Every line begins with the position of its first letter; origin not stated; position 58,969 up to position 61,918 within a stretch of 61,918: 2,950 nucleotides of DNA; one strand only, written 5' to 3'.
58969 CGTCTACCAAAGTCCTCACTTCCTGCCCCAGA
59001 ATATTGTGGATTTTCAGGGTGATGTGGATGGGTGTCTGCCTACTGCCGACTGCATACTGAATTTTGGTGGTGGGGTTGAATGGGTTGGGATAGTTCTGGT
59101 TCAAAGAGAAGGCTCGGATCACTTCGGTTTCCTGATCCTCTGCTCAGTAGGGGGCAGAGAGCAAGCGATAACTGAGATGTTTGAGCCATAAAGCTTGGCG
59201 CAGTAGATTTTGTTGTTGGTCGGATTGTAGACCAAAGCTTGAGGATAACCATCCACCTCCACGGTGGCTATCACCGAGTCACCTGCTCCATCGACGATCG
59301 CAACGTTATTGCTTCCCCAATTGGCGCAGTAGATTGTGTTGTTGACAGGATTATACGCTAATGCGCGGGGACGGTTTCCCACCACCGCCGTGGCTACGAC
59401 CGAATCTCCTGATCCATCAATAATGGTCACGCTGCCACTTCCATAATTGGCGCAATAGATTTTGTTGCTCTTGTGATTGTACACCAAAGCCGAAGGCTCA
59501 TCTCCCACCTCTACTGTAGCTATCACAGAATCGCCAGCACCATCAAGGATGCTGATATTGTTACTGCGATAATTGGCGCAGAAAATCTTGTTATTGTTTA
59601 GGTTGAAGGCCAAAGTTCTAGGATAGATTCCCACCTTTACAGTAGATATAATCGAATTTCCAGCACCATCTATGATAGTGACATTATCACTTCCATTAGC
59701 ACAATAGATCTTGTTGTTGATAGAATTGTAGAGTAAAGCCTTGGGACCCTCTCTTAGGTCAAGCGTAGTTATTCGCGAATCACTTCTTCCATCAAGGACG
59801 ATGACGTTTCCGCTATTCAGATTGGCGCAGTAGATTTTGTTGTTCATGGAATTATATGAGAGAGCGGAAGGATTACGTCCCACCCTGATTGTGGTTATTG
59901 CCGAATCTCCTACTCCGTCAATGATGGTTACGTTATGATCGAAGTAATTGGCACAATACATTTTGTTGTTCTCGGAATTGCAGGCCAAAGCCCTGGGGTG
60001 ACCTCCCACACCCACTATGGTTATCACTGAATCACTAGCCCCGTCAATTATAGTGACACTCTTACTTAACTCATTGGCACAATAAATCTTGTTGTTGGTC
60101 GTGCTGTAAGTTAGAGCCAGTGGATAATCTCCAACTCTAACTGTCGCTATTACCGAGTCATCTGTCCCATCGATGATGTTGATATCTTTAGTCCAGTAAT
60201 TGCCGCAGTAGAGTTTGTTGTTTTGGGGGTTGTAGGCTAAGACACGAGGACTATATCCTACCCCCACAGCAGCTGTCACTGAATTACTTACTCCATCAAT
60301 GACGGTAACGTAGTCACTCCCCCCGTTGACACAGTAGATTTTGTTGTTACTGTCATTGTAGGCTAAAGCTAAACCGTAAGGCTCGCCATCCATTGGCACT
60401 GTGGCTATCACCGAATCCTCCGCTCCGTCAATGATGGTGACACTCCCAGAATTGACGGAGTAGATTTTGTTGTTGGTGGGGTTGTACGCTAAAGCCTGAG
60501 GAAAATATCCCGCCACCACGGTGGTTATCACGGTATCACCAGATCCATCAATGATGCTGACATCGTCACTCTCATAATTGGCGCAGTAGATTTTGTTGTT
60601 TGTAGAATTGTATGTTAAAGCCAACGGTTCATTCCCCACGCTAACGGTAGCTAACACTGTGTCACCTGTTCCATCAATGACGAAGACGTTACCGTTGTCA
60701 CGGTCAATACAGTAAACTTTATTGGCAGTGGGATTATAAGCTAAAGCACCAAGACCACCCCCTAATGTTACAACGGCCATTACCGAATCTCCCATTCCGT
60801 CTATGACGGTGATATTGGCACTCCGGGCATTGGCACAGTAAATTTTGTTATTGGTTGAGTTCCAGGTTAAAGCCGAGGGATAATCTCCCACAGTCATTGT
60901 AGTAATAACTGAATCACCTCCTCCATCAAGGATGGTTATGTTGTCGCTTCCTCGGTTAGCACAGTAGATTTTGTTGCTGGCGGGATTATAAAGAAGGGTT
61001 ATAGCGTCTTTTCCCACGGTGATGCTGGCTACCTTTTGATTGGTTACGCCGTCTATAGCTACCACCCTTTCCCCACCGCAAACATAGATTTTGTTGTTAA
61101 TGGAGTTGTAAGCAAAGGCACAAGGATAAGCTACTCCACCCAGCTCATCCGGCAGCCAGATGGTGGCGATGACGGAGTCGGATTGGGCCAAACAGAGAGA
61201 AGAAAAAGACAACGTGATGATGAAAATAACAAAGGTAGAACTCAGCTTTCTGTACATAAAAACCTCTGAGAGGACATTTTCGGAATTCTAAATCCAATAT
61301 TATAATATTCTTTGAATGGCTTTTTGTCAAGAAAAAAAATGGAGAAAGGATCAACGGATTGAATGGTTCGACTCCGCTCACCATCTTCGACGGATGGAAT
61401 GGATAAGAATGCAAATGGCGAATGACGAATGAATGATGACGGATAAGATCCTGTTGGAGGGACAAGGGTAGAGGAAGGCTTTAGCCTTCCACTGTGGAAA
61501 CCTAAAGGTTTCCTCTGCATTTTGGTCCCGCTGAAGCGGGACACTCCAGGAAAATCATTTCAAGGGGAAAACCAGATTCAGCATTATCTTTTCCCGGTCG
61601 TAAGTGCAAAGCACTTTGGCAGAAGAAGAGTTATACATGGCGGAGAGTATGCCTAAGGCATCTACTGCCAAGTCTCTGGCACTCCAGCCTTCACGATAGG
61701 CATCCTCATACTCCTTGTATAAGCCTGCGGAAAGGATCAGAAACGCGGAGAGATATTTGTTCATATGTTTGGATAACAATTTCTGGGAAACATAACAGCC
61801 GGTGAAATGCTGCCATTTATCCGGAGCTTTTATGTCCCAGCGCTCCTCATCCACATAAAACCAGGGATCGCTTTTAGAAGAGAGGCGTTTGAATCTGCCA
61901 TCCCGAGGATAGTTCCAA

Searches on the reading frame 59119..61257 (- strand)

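Call 53: search_protein_families(library=phrogs, proteins=[window:59119-61257:-], max_evalue=0.001)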
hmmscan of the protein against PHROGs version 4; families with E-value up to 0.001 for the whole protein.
window:59119-61257:- (712 aa): 0 families

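Call 57: search_protein_families(library=pfam, proteins=[window:59119-61257:-], max_evalue=0.001)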
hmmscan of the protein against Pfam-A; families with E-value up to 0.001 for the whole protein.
window:59119-61257:- (712 aa): 9 families
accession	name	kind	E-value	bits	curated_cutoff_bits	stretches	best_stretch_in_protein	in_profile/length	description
PF10282.15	Lactonase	-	5.5e-22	78.9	21.7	1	91-152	252-318/344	Lactonase, 7-bladed beta-propeller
PF25174.1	Beta-prop_THOC3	-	9.2e-22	77.8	305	0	465-621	51-195/272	THOC3 beta-propeller domain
PF21783.3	YNCE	-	3e-16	60.1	27.1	2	65-338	52-329/339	YNCE-like beta-propeller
PF02239.22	Cytochrom_D1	-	2.7e-11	43.1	25.5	0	269-373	13-115/368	Cytochrome D1 heme domain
PF13570.13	Beta-prop_ACSF4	-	7.4e-11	42.5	133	1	336-622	8-296/329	Beta-alanine-activating enzyme, beta-propeller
PF23414.1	Beta-prop_EML_2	-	1.2e-09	38.4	90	0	423-518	3-96/266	Echinoderm microtubule-associated protein second beta-propeller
PF25173.1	Beta-prop_WDR3_1st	-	6.3e-09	36.2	154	0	177-245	28-96/184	WDR3 first beta-propeller domain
PF24807.1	WD40_CDC20-Fz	-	7.6e-05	22.6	200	0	388-604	28-240/292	CDC20/Fizzy WD40 domain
PF22093.1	Cwp8_D2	-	8.7e-05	23.2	27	0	542-587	13-57/79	Cell wall binding protein Cwp8 domain 2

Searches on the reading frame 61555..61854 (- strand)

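Call 53: search_protein_families(library=phrogs, proteins=[window:61555-61854:-], max_evalue=0.001)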
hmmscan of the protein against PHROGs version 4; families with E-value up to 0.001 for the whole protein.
window:61555-61854:- (99 aa): 1 family
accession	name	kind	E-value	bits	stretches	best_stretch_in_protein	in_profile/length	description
phrog_26616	-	other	2.3e-05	26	1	11-69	11-80/93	lipoprotein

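Call 73: search_protein_families(library=pfam, proteins=[window:61555-61854:-], max_evalue=1)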
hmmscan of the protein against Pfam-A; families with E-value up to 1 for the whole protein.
window:61555-61854:- (99 aa): 1 family
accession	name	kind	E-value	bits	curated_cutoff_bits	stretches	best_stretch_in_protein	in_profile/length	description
PF10043.14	DUF2279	-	0.048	14.8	28.6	1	24-72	36-86/91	Predicted periplasmic lipoprotein (DUF2279)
